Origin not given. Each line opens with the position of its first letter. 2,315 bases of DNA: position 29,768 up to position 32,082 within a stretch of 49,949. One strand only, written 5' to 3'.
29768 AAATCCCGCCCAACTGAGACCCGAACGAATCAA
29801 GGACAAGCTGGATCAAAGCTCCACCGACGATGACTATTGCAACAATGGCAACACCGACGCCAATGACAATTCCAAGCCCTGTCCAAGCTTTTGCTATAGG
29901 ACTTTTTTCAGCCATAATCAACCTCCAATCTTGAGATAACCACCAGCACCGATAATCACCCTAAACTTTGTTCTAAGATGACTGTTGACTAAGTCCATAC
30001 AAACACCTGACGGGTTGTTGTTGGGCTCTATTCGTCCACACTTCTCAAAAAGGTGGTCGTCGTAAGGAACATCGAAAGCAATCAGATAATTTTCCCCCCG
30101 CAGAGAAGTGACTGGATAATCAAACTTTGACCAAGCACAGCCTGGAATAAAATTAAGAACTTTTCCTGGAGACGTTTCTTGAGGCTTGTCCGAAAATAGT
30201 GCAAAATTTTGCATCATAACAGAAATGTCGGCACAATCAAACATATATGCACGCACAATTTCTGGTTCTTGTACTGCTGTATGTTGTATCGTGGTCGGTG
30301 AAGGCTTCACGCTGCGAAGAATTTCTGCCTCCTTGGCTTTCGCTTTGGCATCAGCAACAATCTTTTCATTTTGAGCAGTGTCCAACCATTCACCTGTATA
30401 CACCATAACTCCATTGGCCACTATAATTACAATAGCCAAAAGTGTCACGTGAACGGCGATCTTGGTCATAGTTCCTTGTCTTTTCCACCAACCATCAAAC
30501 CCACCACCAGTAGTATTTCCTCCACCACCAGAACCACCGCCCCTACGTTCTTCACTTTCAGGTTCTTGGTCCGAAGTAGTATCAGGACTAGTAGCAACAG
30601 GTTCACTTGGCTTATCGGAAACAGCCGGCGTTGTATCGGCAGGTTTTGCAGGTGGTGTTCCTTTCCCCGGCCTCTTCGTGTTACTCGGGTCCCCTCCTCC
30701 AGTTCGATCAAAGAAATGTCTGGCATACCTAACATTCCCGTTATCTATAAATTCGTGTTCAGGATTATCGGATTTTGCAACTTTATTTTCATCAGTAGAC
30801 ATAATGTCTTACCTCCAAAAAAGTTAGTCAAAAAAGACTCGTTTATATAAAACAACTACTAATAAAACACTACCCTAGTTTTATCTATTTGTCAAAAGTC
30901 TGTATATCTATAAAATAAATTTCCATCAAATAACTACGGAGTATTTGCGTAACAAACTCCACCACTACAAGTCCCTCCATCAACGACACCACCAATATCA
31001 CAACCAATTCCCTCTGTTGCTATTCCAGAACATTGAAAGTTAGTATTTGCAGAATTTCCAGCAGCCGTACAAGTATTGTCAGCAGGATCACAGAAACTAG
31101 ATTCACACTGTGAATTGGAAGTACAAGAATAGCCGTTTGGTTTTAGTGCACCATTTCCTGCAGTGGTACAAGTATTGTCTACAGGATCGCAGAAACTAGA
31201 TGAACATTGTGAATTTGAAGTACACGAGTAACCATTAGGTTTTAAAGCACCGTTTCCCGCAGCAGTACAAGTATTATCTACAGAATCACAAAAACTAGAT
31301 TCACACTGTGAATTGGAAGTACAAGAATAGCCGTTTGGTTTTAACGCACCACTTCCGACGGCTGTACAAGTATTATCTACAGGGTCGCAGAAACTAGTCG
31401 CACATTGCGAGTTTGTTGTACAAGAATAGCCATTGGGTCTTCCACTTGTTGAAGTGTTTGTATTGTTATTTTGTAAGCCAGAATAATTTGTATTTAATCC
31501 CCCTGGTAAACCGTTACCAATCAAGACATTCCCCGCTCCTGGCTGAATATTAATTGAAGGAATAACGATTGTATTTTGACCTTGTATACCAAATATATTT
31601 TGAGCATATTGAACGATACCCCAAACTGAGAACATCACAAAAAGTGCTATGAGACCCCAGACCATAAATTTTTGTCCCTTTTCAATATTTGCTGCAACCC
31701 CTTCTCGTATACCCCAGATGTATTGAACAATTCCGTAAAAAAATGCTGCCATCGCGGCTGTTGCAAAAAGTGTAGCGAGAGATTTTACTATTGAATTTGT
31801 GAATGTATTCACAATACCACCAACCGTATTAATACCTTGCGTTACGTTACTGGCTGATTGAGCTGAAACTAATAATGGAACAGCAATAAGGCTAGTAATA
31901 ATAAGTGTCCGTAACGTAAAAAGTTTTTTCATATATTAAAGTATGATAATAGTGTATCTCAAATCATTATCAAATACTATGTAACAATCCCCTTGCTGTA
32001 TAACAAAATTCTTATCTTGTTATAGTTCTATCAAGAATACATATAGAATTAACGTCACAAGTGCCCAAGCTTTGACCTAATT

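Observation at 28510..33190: Cluster of four VirB2/TrbC-like pilin-like genes (five modules) with no secretion or pilus ATPase in sight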

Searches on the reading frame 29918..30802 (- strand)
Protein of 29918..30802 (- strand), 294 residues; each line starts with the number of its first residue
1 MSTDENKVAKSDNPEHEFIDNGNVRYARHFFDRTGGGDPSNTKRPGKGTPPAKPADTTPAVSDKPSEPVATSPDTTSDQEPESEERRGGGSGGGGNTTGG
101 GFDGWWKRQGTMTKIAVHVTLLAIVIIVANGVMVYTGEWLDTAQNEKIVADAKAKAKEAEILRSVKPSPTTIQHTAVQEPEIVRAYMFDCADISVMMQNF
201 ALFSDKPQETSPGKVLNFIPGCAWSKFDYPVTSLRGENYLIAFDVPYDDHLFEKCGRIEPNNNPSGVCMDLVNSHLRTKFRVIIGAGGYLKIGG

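Call 3: search_protein_families(library=pfam, max_evalue=1, proteins=[window:29918-30802:-])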
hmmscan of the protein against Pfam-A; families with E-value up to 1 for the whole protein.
window:29918-30802:- (294 aa): 0 families

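Call 4: search_protein_families(library=ncbifam, max_evalue=1, proteins=[window:29918-30802:-])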
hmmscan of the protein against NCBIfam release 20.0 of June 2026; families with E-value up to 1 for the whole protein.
window:29918-30802:- (294 aa): 1 family
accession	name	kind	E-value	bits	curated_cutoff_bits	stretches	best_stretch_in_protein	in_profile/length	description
NF001393.0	PRK00281.2-4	equivalog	0.14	11.6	284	1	106-153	36-84/266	undecaprenyl-diphosphate phosphatase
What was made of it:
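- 29918..30802 (-): Gene X2: non-pilin bitopic membrane protein (294 aa). It has a disordered P/T/S/G-rich N-terminus, one TM helix and a C-terminal domain of about 110 aa with 4 Cys. A GGAGG Shine-Dalgarno site precedes it. No Pfam or NCBIfam hit (calls 3, 4).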

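Call 27: find_homologous_proteins(query=window:29918-30802:-)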
Query window:29918-30802:- (294 aa): 1 proteins with E <= 0.001 among 1861 candidates.
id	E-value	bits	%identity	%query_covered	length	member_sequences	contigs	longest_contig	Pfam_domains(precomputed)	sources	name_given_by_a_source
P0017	1.9e-200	683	100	100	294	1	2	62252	-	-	-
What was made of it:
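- Tried and rejected: X2: the word-indexed search found only itself (call 27).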

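Call 46: search_protein_representatives(protein=window:29918-30802:-)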
Query: 294 residues. Proteins with E-value up to 0.001 (for the whole library): 34; up to 1e-10: 13; up to 1e-30: 4. The best 34 are listed.
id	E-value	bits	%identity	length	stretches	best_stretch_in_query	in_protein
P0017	6.0e-201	682.6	100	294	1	1-294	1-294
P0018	7.1e-35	137.3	43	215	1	96-294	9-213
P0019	5.4e-33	131.1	39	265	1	70-294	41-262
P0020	7.6e-31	124.1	37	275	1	69-293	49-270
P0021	4.3e-18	82.2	31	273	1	72-294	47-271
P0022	8.6e-17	77.9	32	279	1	59-294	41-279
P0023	5.5e-15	72.0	33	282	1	62-293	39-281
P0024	1.3e-14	70.8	32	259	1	82-294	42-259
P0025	1.3e-12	64.2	32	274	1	79-293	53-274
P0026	6.6e-12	61.9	35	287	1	88-294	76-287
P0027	3.0e-11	59.7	28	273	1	37-292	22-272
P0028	5.1e-11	59.0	29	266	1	56-292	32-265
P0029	6.2e-11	58.7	29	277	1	48-291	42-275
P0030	2.4e-10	56.8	30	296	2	130-294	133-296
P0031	2.9e-10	56.5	32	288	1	85-292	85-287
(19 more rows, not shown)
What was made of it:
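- Tried and rejected: The exhaustive search found a small unannotated family (call 46).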

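Call 48: search_solved_structures(query=A3, max_evalue=10)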
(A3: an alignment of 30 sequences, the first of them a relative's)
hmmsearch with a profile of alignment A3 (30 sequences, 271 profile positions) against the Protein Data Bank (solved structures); distinct sequences matched with E-value up to 10: 110 (the best 60 are shown).
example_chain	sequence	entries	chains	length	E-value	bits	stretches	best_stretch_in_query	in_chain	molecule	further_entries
7vcf_O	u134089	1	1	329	9.1e-06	28.9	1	5-119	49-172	Tic35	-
7usc_C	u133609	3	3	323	0.0023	21.1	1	12-149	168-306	Wiskott-Aldrich syndrome protein family member 1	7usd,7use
6m6z_A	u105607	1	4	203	0.0043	20.2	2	87-147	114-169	TMH4C4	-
3p8c_D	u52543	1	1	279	0.0056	19.8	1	49-149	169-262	Wiskott-Aldrich syndrome protein family member 1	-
6tb4_J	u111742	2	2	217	0.0064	19.6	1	24-79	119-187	Transcription initiation factor TFIID subunit 10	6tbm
8xks_J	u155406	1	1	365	0.019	18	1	47-112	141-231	FaxL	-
9llj_R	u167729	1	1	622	0.025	17.6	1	55-81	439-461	D(1A) dopamine receptor,LgBiT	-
7fbs_A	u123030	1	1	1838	0.033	17.3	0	92-161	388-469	Sodium channel protein type 5 subunit alpha,Sodium channel protein type 5 subunit alpha,So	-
8z9y_F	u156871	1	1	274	0.033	17.3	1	21-108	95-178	Nucleusenvelope protein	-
9vnp_L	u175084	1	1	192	0.036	17.1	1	8-81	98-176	Interferon gamma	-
9nu8_B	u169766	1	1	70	0.04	17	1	66-113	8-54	Lysis protein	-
8xqw_I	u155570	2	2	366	0.068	16.2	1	47-112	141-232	CrTam39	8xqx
9lle_R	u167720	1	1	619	0.07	16.2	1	55-81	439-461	D(1A) dopamine receptor,Expression tag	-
8z85_C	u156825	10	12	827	0.11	15.6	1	21-80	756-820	Polymerase basic protein 2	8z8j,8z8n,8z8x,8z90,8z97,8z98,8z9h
5d9y_A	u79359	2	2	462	0.11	15.5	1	64-87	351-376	Methylcytosine dioxygenase TET2,Methylcytosine dioxygenase TET2 | Methylcytosine dioxygenase TET2, chimeric construct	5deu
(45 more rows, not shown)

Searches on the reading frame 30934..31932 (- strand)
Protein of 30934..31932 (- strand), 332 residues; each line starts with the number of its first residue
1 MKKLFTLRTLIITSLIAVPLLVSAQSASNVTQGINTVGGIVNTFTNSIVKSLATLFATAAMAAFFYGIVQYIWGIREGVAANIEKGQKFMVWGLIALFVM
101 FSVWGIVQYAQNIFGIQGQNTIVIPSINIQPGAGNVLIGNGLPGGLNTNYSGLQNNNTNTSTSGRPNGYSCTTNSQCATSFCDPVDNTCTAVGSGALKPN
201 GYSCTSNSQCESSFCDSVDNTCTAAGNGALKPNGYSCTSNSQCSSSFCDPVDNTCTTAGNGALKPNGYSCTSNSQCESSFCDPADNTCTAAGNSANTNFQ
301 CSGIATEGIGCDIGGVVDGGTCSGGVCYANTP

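Call 3: search_protein_families(library=pfam, max_evalue=1, proteins=[window:30934-31932:-])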
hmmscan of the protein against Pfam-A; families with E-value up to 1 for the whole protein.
window:30934-31932:- (332 aa): 9 families
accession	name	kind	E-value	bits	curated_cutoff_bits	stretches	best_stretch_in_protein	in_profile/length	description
PF15083.11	Colipase-like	-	0.00017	22.1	27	0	198-217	12-31/89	Colipase-like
PF07359.16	LEAP-2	-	0.00038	20.7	27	1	162-183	45-66/77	Liver-expressed antimicrobial peptide 2 precursor (LEAP-2)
PF18895.5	T4SS_pilin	-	0.0015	19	26.6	1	41-109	5-70/71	Type IV secretion system pilin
PF16610.10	dbPDZ_assoc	-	0.011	16.5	30.7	0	239-287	9-59/81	Unstructured region between two PDZ domains on Dlg5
PF17272.7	DUF5337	-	0.15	12.4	27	1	52-76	43-67/74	Family of unknown function (DUF5337)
PF12606.13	RELT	-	0.26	10.8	25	0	197-211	24-38/42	Tumour necrosis factor receptor superfamily member 19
PF05545.16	FixQ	-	0.27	11.7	29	1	48-73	5-30/49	Cbb3-type cytochrome oxidase component FixQ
PF02656.20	DUF202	-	0.72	10.8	23.4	0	14-74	21-65/68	Domain of unknown function (DUF202)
PF12725.13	DUF3810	-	0.72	9.6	28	0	39-113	11-88/311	Protein of unknown function (DUF3810)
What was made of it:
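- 30934..31932 (-): Gene C: pilin module (aa 33-120) plus a Cys-rich tail of four 33-aa C-x5-C-x4-C-x6-C units and a 4-Cys terminal unit (332 aa). PF18895 19 bits (call 3).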

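Call 4: search_protein_families(library=ncbifam, max_evalue=1, proteins=[window:30934-31932:-])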
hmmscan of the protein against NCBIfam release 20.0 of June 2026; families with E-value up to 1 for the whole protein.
window:30934-31932:- (332 aa): 1 family
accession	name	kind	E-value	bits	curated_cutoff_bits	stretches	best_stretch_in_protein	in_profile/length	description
NF033801.3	NprX_fam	subfamily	0.2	11.5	33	1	88-111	2-25/42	NprX family peptide pheromone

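Call 15: find_encoding_contigs(protein=window:30934-31932:-, flank=10000, max_places=6)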
Protein window:30934-31932:- (332 aa): 3 contigs read that carry it; 2 places shown.
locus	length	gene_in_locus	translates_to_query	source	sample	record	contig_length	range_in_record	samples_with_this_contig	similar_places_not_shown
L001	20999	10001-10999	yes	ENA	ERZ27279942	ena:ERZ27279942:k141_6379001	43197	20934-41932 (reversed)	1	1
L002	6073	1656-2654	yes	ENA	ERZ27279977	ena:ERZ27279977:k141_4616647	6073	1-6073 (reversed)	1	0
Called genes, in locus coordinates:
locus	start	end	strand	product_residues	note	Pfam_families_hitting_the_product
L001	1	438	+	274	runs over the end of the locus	PF07714:PK_Tyr_Ser-Thr, PF00069:Pkinase, PF10707:YrbL-PhoP_reg (weak), PF03109:ABC1 (weak), PF01163:RIO1 (weak), PF01636:APH (weak)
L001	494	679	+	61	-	-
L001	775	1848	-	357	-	PF00575:S1 (weak), PF23459:S1_RRP5 (faint), PF21543:CvfB_2nd (faint), PF00575:S1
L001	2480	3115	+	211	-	PF13483:Lactamase_B_3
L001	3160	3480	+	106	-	-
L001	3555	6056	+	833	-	PF00521:DNA_topoisoIV, PF03989:DNA_gyraseA_C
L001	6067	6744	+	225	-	PF13489:Methyltransf_23, PF13847:Methyltransf_31, PF08241:Methyltransf_11, PF08242:Methyltransf_12, PF13649:Methyltransf_25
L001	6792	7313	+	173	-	PF01135:PCMT, PF01209:Ubie_methyltran, PF05175:MTS, PF13489:Methyltransf_23, PF13847:Methyltransf_31, PF08241:Methyltransf_11, PF08242:Methyltransf_12, PF13649:Methyltransf_25, +5 more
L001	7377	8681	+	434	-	PF01547:SBP_bac_1, PF13416:SBP_bac_8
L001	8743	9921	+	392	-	PF18895:T4SS_pilin (faint)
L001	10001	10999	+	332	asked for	-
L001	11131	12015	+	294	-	-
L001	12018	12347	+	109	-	-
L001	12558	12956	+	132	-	-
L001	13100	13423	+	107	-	PF18895:T4SS_pilin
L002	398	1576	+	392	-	PF18895:T4SS_pilin (faint)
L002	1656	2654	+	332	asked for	-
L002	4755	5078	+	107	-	PF18895:T4SS_pilin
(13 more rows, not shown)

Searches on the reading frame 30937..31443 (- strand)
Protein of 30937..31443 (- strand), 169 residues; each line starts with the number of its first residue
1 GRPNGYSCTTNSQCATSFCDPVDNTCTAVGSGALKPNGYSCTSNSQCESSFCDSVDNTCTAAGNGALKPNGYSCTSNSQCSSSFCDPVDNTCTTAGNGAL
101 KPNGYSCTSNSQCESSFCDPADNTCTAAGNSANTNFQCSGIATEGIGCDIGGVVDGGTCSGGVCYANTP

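Call 74: search_protein_families(library=pfam, max_evalue=1, proteins=[window:30937-31443:-])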
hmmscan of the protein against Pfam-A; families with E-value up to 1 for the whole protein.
seq(169 aa): 7 families
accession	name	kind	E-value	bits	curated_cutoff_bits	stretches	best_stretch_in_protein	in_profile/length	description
PF07359.16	LEAP-2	-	1.1e-05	25.6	27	1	2-20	48-66/77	Liver-expressed antimicrobial peptide 2 precursor (LEAP-2)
PF12606.13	RELT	-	5.2e-05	22.7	25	0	34-48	24-38/42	Tumour necrosis factor receptor superfamily member 19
PF15083.11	Colipase-like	-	0.00012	22.5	27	0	101-124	12-35/89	Colipase-like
PF16610.10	dbPDZ_assoc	-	0.00084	20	30.7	0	76-124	9-59/81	Unstructured region between two PDZ domains on Dlg5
PF11247.13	Phage_T7_55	-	0.13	12.9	25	0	24-39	31-46/99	Bacteriophage T7, gene 5.5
PF10676.14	gerPA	-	0.56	11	27.3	0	87-121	29-63/72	Spore germination protein gerPA/gerPF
PF01683.23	EB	-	0.76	10.3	24.3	0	5-27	19-40/52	EB module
